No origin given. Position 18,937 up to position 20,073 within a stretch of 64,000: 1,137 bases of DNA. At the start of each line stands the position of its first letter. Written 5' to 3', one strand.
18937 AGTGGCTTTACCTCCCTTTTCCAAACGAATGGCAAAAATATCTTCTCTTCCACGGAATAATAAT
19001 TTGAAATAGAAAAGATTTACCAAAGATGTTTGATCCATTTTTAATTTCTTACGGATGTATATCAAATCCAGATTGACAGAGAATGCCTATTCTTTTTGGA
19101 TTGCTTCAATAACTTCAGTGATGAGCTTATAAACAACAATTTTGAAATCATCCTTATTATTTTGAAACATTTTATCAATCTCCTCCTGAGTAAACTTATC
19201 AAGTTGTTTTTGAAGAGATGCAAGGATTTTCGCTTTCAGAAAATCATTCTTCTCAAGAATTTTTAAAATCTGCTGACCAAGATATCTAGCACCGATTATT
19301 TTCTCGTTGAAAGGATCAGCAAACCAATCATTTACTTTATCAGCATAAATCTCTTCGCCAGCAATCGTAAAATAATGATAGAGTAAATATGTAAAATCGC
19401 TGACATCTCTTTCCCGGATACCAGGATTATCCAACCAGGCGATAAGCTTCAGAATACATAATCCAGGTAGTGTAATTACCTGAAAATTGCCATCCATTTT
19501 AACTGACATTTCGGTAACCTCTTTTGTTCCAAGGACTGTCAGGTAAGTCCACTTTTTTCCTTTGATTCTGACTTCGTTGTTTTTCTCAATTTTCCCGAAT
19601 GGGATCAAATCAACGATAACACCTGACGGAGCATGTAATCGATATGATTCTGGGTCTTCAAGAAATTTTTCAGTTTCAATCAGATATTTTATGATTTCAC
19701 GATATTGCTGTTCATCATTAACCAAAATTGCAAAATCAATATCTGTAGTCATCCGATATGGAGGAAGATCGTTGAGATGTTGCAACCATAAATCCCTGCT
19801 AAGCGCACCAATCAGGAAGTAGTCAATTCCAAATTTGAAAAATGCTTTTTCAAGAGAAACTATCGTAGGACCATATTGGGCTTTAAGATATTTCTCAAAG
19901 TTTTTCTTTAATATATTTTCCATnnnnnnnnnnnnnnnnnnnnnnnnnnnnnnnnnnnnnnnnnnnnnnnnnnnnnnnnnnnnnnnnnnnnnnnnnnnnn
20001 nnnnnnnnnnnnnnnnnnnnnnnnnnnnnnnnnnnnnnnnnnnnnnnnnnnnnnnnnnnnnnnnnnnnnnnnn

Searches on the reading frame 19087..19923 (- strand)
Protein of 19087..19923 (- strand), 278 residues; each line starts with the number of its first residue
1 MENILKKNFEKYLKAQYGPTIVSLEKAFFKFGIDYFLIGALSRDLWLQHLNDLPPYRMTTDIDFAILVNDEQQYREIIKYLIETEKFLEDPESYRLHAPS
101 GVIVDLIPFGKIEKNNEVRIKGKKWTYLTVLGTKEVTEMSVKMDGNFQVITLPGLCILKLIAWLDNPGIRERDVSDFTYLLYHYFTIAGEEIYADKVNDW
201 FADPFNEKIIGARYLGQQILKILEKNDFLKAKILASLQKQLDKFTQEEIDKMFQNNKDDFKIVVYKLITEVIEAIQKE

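Call 5: search_protein_families(library=pfam, proteins=[window:19087-19923:-], max_evalue=0.1)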
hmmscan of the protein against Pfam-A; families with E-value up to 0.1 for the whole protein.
window:19087-19923:- (278 aa): 3 families
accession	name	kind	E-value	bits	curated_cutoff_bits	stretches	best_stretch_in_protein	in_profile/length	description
PF08843.17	AbiEii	-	1.5e-07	32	22.5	1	54-253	29-220/238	Nucleotidyl transferase AbiEii toxin, Type IV TA system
PF21796.3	Cac1_C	-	0.037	14.5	24.3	0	218-250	3-35/55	Chromatin assembly factor 1 subunit Cac1, C-terminal domain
PF01909.29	NTP_transf_2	-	0.098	13.5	21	0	58-116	30-82/93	Nucleotidyltransferase domain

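Call 6: search_protein_families(library=padloc, proteins=[window:19087-19923:-], max_evalue=0.1)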
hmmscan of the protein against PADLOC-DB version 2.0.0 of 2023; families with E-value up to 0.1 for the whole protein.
window:19087-19923:- (278 aa): 1 family
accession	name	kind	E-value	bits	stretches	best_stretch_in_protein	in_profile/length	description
PDLC02324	AbiEii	-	3.8e-05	21.5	1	57-206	43-179/231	AbiEii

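Call 7: search_protein_families(library=ncbifam, proteins=[window:19087-19923:-], max_evalue=0.1)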
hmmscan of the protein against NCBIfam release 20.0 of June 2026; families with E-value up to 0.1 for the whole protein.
window:19087-19923:- (278 aa): 1 family
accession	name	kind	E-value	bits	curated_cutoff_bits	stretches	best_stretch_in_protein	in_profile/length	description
NF002853.0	PRK03140.1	equivalog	0.077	12.3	307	0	108-152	91-133/262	phosphatidylserine decarboxylase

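Call 96: search_solved_structures(query=window:19090-19923:-, max_evalue=1)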
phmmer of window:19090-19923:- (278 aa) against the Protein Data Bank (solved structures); distinct sequences matched with E-value up to 1: 1.
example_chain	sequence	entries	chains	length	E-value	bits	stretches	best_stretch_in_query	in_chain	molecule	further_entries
3qwt_A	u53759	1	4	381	0.68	12.5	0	179-207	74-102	Putative GH105 family protein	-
